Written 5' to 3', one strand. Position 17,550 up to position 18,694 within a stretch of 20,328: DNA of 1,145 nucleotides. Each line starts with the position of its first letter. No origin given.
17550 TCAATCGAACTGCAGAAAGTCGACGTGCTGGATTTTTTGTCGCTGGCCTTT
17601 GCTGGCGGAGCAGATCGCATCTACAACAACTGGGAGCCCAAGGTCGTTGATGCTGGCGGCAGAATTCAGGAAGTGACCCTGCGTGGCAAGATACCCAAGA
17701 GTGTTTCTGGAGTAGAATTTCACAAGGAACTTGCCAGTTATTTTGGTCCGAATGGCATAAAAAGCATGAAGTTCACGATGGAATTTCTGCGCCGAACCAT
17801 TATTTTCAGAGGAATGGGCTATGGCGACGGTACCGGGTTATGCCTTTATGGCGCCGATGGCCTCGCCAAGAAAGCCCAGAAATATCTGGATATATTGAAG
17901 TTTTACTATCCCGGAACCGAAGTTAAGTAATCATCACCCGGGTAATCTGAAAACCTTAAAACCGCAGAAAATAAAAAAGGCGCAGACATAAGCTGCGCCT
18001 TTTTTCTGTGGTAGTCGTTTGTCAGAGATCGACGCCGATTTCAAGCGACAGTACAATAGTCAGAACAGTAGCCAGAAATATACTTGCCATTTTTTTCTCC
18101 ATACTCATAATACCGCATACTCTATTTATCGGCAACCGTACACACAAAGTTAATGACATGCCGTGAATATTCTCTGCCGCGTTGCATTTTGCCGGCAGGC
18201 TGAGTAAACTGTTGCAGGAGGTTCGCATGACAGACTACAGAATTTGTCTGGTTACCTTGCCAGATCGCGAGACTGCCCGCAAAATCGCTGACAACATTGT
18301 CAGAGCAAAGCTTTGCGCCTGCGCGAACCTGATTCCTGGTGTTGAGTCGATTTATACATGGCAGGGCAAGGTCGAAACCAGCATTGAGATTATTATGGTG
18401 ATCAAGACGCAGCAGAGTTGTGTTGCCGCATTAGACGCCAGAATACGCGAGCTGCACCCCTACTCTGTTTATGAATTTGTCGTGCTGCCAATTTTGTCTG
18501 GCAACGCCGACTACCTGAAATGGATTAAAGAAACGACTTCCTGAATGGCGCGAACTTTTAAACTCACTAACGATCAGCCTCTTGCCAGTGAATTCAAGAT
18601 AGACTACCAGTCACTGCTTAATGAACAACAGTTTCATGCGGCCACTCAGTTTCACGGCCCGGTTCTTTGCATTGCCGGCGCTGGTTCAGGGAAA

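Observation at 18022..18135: Minimal promoter / 11-nt leader / 22-codon hydrophobic peptide / terminator cassette, divergent from cutA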

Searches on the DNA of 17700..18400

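Call 23: search_rna_families(source=window, start=17700, end=18400, threshold=evalue, max_evalue=10)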
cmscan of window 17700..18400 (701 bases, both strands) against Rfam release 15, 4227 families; matches with E-value up to 10: 17.
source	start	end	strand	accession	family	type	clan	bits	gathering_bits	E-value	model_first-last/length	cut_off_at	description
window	17931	18005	+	RF02057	STnc40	Gene; sRNA;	-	33.9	45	0.00045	1-70/70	no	Salmonella enterica sRNA STnc40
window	17973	18036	-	RF02057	STnc40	Gene; sRNA;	-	32.2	45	0.0012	1-70/70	no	Salmonella enterica sRNA STnc40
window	17969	18060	-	RF00506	Thr_leader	Cis-reg; leader;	-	22.5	55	0.087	1-118/118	no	Threonine operon leader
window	17970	18005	+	RF02063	STnc350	Gene; sRNA;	-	22.4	60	0.12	28-64/68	no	Salmonella enterica sRNA STnc350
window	18194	18277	+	RF00267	snoR64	Gene; snRNA; snoRNA; CD-box;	-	21.5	45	0.3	1-94/94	no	Small nucleolar RNA R64/Z200 family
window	17910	18005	+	RF02602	BASRCI414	Gene; sRNA;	-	21.1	270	0.0081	1-229/229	no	Brucella sRNA CI414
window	17968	18021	-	RF02066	STnc320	Gene; sRNA;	-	21.1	50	0.22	1-55/55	no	Salmonella enterica sRNA STnc320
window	17974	18004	+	RF02066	STnc320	Gene; sRNA;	-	17.4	50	1.7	20-47/55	no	Salmonella enterica sRNA STnc320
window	17964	18041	+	RF02591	Spy1786666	Gene; sRNA;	-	17.1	64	1.7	1-87/87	no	S. pyogenes small RNA 1786666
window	17923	18011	+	RF02053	STnc430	Gene; sRNA;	-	16.3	47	8.8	1-162/162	no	Enterobacterial sRNA STnc430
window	18009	18043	-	RF00498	EAV_LTH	Cis-reg; leader;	-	15.7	70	1.1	1-45/45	no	Equine arteritis virus leader TRS hairpin (LTH)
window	17974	18118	-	RF00007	U12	Gene; snRNA; splicing;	CL00006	15.3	53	1.6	1-151/151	no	U12 minor spliceosomal RNA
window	17973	18005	+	RF00084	CsrC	Gene; sRNA;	CL00106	14.8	61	0.042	210-243/255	no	CsrC RNA family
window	17973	18049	-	RF01394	isrK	Gene; sRNA;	-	14.8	50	1.3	1-77/77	no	isrK Hfq binding RNA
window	17917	18000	+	RF02236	asX2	Gene; sRNA;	-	14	70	5.8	1-87/87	no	Xanthomonas sRNA asX2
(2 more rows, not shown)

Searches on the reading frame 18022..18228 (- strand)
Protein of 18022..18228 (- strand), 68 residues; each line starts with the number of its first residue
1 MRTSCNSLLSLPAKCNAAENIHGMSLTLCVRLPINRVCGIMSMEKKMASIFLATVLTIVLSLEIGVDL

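Call 10: search_protein_families(library=pfam, proteins=[window:18022-18228:-], max_evalue=1)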
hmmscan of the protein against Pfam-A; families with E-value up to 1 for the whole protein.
window:18022-18228:- (68 aa): 0 families

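Call 22: list_cluster_members(proteins=[window:18025-18090:-, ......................, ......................, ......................, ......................, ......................, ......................, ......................, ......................, window:18022-18228:-])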
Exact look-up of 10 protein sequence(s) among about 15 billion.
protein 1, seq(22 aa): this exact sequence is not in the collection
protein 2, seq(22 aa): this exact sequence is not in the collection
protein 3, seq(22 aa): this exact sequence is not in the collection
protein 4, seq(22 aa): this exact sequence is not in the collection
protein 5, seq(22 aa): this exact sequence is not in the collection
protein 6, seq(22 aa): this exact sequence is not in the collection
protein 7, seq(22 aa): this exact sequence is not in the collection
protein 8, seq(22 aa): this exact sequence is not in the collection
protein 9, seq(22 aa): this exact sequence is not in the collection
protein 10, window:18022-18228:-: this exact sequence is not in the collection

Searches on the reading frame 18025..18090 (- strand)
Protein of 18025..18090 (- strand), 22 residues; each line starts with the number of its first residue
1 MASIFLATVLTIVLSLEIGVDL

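Call 15: search_protein_families(library=pfam, proteins=[window:18025-18090:-], max_evalue=10)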
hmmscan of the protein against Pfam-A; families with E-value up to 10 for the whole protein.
seq(22 aa): 0 families

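Call 16: search_protein_families(library=ncbifam, proteins=[window:18025-18090:-], max_evalue=10)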
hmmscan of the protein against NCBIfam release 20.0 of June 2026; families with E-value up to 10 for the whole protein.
seq(22 aa): 0 families

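Call 17: search_protein_families(library=padloc, proteins=[window:18025-18090:-], max_evalue=10)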
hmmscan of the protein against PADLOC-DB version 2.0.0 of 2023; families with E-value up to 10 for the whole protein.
seq(22 aa): 0 families

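Call 75: search_solved_structures(query=A4, max_evalue=10, show_alignments=3)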
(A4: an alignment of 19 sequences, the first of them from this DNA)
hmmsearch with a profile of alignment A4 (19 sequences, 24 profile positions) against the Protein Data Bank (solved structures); distinct sequences matched with E-value up to 10: 0.

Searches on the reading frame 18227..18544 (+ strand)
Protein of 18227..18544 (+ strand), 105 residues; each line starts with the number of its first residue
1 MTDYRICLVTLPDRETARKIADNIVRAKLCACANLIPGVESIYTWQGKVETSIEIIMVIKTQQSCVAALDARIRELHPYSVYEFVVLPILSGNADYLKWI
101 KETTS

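Call 10: search_protein_families(library=pfam, proteins=[window:18227-18544:+], max_evalue=1)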
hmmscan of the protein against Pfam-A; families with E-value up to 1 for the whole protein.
window:18227-18544:+ (105 aa): 1 family
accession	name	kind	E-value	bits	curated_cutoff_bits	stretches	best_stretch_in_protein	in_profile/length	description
PF03091.20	CutA1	-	7.8e-36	122.3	22.4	1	6-102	2-98/99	CutA1 divalent ion tolerance protein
